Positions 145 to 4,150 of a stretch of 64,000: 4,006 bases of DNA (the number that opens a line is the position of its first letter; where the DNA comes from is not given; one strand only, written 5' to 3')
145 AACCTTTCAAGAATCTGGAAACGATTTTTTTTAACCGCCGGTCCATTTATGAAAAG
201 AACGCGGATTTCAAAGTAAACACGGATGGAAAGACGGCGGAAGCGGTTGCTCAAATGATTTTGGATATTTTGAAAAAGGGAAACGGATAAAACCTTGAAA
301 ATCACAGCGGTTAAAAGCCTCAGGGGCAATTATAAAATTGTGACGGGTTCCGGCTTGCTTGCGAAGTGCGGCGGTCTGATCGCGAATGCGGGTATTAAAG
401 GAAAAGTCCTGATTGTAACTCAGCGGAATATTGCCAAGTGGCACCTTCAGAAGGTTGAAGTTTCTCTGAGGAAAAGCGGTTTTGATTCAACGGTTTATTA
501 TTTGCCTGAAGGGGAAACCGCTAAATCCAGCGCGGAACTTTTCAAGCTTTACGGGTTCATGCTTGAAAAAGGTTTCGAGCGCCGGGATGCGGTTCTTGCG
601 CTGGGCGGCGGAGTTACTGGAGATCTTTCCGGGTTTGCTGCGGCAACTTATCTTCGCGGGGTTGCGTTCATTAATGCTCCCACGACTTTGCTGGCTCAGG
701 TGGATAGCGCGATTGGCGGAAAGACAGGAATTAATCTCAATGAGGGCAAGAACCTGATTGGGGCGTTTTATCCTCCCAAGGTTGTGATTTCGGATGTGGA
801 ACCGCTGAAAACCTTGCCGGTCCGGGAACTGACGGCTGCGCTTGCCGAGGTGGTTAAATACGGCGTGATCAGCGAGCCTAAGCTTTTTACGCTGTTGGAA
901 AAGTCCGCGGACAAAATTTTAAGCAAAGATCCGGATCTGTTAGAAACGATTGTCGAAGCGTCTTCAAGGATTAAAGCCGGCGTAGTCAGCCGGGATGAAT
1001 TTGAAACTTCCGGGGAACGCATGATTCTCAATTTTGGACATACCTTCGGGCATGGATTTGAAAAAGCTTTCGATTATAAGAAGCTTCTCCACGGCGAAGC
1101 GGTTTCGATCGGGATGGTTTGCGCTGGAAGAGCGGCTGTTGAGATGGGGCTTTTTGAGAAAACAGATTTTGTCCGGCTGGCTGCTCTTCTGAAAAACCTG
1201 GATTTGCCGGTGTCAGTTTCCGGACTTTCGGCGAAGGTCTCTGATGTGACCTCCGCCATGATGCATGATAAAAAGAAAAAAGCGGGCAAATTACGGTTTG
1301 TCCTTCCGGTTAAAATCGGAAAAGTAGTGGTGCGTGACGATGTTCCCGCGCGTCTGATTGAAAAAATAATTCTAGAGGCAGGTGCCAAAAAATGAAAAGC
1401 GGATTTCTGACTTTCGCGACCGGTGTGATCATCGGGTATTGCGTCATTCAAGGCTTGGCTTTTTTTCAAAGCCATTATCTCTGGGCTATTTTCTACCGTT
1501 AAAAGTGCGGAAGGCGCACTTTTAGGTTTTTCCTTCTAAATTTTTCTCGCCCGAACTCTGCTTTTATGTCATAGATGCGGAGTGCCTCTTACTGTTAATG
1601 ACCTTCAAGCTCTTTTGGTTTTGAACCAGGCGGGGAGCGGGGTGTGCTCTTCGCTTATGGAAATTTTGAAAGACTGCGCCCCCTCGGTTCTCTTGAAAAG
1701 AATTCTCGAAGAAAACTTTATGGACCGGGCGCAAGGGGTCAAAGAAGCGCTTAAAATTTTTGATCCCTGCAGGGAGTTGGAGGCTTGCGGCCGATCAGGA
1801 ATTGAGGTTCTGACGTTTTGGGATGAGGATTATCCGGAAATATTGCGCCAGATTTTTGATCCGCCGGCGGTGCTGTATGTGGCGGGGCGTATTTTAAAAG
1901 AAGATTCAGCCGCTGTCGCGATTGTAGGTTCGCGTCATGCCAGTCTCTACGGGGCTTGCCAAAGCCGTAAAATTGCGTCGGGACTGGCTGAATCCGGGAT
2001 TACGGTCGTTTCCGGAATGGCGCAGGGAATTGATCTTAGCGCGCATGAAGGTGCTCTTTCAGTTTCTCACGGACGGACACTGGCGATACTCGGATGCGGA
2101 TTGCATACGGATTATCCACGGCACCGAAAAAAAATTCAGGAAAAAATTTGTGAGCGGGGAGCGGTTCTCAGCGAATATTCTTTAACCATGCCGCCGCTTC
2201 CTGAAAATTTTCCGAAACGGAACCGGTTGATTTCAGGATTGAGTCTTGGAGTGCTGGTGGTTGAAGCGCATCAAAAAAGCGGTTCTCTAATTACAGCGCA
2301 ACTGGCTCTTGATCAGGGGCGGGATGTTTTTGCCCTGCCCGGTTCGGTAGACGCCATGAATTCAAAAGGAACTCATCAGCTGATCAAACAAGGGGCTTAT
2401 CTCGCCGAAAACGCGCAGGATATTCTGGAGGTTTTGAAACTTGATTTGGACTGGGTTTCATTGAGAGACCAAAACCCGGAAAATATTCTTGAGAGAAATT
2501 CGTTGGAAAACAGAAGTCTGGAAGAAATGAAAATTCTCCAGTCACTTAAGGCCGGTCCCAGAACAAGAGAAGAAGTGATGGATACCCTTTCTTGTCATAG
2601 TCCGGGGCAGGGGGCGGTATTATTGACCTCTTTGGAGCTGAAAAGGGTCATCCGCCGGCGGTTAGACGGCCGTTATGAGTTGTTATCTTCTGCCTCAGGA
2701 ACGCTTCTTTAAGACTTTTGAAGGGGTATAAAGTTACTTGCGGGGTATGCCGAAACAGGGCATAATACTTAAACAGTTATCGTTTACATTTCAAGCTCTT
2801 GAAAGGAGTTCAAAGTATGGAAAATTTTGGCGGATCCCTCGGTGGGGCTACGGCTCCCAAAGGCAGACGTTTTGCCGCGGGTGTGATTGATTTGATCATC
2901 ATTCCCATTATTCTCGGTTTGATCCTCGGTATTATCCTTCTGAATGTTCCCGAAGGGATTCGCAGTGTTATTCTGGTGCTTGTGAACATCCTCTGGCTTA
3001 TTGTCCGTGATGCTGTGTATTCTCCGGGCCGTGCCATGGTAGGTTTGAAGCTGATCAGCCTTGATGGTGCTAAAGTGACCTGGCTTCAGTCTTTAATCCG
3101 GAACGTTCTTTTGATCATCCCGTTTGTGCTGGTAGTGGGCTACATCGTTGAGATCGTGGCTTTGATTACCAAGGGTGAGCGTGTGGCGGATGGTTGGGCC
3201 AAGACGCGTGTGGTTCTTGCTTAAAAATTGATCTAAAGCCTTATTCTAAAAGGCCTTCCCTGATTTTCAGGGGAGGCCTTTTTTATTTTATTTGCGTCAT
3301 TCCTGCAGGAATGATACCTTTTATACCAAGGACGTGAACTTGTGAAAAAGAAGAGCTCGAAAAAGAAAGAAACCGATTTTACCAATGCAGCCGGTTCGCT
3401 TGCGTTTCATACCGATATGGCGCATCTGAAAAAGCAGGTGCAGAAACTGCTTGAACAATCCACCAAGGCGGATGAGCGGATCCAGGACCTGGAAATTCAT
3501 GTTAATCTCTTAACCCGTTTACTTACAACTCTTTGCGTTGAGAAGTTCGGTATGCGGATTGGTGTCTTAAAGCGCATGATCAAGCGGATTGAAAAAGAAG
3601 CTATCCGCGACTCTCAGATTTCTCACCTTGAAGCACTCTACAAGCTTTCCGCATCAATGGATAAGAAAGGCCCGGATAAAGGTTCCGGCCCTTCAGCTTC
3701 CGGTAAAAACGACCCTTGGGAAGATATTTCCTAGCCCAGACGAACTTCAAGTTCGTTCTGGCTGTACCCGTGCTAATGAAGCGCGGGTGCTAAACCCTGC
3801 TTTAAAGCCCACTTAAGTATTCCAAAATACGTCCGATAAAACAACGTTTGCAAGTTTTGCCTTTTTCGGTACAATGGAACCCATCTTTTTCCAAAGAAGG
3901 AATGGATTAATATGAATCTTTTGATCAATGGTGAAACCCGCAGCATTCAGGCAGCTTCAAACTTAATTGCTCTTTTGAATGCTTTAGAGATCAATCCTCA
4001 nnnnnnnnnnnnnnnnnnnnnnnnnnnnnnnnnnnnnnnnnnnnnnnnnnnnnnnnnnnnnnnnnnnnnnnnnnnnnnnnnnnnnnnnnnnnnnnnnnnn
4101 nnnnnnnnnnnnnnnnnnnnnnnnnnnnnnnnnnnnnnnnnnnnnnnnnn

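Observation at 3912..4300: ThiS-like ubiquitin-fold domain translationally fused to topoisomerase I through a histone-H1-like Lys/Ala/Pro linker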

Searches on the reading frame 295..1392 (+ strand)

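Call 23: search_protein_families(library=pfam, proteins=[window:295-1392:+], max_evalue=0.0001)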
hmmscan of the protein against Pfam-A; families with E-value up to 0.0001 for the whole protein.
window:295-1392:+ (366 aa): 4 families
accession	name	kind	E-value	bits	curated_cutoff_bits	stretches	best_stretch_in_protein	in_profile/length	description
PF24621.2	DHQS_C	-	1.1e-45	155.5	27.6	1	183-328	2-144/144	3-dehydroquinate synthase C-terminal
PF01761.26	DHQ_synthase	-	2.6e-44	150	24.2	1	69-180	3-114/115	3-dehydroquinate synthase N-terminal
PF00465.25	Fe-ADH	-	9.1e-08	32.3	31.3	1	14-120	3-104/168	Iron-containing alcohol dehydrogenase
PF13685.12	Fe-ADH_2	-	2.1e-07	31.5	28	1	17-131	2-107/149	Iron-containing alcohol dehydrogenase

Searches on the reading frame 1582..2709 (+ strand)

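Call 3: search_protein_families(library=pfam, proteins=[window:1582-2709:+], max_evalue=0.01)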
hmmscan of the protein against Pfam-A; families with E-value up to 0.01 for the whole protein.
window:1582-2709:+ (376 aa): 1 family
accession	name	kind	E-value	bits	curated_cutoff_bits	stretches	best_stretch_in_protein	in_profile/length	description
PF02481.21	DNA_processg_A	-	1.5e-73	246.9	29.6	1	71-275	4-210/212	DNA recombination-mediator protein A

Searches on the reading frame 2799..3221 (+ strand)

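Call 3: search_protein_families(library=pfam, proteins=[window:2799-3221:+], max_evalue=0.01)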
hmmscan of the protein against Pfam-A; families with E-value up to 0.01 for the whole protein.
window:2799-3221:+ (141 aa): 1 family
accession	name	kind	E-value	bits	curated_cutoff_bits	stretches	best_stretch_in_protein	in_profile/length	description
PF06271.18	RDD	-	1.5e-12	48.4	24.1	1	19-124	2-125/137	RDD family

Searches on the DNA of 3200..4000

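Call 81: search_rna_families(source=window, start=3200, end=4000, threshold=evalue, max_evalue=1)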
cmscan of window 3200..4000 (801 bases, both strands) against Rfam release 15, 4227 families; matches with E-value up to 1: 4.
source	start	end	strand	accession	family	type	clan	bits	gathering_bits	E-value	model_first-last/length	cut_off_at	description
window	3211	3289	+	RF02371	PyrG_leader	Cis-reg; leader;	-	24.9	65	0.69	1-78/78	no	PyrG leader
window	3200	3293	+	RF00557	L10_leader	Cis-reg; leader;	-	24.1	44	0.12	29-138/138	5'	Ribosomal protein L10 leader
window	3244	3323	-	RF00506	Thr_leader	Cis-reg; leader;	-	23.9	55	0.048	1-118/118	no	Threonine operon leader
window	3223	3281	+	RF00066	U7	Gene; snRNA;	-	17.3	34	0.43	1-62/62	no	U7 small nuclear RNA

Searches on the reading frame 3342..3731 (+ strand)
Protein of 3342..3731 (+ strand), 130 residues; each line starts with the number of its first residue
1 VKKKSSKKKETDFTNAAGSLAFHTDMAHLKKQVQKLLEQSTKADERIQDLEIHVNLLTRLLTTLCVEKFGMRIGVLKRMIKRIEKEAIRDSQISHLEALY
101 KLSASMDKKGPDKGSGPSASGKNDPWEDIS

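Call 3: search_protein_families(library=pfam, proteins=[window:3342-3731:+], max_evalue=0.01)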
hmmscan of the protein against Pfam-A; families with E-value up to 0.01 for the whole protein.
window:3342-3731:+ (130 aa): 1 family
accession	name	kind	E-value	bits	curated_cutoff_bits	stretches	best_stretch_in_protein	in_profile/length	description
PF16574.10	CEP209_CC5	-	0.0067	17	25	0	22-69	5-52/128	Coiled-coil region of centrosome protein CE290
